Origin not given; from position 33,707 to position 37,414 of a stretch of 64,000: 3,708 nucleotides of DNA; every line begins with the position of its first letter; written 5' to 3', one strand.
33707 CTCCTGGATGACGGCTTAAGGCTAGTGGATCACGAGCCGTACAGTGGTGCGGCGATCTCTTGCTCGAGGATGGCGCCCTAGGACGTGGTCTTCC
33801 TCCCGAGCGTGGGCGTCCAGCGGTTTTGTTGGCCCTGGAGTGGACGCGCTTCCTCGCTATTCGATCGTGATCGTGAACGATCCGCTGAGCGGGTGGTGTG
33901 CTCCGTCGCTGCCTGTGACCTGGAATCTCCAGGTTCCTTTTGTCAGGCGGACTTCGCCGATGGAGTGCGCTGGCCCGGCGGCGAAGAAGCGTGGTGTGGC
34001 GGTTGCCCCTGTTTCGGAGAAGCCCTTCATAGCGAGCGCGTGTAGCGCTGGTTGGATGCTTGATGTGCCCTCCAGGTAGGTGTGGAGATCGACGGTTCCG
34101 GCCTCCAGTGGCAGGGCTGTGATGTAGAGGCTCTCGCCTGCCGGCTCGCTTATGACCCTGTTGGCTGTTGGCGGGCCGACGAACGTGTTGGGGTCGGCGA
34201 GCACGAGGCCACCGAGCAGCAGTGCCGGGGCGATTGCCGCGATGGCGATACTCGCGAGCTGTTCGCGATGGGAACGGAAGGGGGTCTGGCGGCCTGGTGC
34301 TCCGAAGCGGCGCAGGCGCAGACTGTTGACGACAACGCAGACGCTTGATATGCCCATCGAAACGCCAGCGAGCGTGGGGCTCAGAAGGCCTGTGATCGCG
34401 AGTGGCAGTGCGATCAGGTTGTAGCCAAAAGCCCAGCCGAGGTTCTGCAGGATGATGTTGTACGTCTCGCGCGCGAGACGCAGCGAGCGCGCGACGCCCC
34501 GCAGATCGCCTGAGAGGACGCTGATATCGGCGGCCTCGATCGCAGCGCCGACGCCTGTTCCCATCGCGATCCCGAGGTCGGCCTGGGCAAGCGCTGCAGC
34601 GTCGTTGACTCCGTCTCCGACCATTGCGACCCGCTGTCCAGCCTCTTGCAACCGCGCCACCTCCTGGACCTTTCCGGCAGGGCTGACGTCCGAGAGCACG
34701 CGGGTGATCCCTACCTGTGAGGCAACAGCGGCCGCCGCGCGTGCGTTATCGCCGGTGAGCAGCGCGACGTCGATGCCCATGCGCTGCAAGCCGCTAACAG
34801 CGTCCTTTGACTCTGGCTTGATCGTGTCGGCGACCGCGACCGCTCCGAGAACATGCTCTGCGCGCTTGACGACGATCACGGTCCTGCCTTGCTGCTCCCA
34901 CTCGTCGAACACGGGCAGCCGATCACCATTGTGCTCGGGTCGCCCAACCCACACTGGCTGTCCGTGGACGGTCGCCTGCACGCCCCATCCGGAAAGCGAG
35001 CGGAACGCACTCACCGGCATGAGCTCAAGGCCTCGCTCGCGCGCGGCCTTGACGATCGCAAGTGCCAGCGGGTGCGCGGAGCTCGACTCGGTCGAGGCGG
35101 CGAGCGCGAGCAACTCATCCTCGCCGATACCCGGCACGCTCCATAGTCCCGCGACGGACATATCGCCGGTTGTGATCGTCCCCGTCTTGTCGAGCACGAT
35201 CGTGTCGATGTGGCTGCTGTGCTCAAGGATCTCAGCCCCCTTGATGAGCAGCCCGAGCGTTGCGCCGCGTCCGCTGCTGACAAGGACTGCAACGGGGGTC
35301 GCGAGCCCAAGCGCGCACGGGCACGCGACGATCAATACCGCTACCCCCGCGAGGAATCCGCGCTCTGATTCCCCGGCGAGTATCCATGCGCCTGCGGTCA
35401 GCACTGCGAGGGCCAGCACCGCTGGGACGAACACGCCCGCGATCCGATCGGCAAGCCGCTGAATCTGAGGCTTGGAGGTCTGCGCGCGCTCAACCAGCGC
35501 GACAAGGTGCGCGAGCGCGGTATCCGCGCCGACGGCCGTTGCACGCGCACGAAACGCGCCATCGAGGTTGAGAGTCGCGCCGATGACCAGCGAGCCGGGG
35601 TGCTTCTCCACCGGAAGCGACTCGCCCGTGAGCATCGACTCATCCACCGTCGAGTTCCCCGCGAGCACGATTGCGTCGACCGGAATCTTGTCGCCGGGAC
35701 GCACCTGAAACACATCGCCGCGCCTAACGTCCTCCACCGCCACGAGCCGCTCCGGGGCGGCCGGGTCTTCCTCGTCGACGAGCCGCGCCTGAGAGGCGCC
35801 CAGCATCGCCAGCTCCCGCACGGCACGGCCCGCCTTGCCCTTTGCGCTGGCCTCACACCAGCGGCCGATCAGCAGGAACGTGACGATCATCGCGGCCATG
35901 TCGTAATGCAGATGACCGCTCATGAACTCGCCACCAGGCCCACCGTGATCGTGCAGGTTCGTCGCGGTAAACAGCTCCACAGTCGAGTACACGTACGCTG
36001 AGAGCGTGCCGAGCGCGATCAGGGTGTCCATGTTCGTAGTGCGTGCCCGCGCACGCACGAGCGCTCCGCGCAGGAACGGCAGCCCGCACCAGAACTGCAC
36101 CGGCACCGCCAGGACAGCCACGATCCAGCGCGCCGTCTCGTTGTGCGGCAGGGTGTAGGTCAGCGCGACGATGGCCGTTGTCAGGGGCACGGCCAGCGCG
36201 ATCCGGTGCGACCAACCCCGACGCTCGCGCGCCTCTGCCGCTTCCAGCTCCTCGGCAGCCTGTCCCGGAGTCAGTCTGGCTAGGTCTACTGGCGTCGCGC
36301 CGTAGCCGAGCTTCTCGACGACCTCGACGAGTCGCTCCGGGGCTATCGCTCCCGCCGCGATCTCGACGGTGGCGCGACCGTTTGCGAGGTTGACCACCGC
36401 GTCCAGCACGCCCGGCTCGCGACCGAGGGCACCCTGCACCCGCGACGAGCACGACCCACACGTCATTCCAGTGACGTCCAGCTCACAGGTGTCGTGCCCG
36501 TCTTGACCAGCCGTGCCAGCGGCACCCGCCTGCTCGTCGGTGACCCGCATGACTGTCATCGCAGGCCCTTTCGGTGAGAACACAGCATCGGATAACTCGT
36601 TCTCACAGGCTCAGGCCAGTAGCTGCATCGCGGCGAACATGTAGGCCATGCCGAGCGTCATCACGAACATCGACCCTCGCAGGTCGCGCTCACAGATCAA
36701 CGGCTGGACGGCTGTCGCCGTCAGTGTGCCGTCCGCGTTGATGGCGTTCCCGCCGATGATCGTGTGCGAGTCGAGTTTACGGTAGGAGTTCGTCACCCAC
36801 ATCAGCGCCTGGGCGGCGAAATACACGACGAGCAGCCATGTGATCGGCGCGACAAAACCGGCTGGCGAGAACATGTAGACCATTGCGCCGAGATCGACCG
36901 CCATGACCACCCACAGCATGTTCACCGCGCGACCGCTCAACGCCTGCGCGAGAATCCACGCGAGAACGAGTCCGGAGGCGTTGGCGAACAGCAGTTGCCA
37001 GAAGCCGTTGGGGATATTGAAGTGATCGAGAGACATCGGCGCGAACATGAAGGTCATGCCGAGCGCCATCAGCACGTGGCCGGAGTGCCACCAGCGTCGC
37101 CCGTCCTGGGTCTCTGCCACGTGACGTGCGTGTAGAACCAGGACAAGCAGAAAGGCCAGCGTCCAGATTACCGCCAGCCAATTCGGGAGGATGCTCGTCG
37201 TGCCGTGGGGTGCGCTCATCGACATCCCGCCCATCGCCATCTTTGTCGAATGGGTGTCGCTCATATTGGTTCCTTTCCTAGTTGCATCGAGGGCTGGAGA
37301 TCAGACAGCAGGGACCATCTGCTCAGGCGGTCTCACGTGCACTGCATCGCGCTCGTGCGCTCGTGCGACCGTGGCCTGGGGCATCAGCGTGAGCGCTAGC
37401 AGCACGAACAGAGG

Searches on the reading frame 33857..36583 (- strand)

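Call 6: search_protein_families(library=pfam, proteins=[window:33857-36583:-], max_evalue=0.001)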
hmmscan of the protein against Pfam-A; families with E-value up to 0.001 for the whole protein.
window:33857-36583:- (908 aa): 4 families
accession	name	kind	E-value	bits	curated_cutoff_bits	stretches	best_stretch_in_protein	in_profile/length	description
PF00122.25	E1-E2_ATPase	-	1.1e-51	175.4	28.1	1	278-441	15-179/181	E1-E2 ATPase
PF00702.32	Hydrolase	-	5.9e-35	121.8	26.4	1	459-669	1-191/191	haloacid dehalogenase-like hydrolase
PF00403.32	HMA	-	8.5e-15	55.3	24.8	1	35-94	2-61/62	Heavy-metal-associated domain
PF08282.18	Hydrolase_3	-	1.4e-07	32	20.9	1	643-700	196-254/255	haloacid dehalogenase-like hydrolase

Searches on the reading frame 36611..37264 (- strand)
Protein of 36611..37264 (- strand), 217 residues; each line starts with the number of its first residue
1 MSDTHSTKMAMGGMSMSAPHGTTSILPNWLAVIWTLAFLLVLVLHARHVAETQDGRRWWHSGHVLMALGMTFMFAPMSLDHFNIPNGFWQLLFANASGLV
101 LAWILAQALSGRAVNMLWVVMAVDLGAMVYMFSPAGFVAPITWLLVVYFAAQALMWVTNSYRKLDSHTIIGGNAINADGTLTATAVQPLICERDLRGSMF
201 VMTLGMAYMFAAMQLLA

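Call 6: search_protein_families(library=pfam, proteins=[window:36611-37264:-], max_evalue=0.001)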
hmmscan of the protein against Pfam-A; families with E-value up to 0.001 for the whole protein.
window:36611-37264:- (217 aa): 1 family
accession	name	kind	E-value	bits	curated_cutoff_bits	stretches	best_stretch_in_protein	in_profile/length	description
PF17197.9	DUF5134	-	1.3e-12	48.4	29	1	60-213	6-152/152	Domain of unknown function (DUF5134)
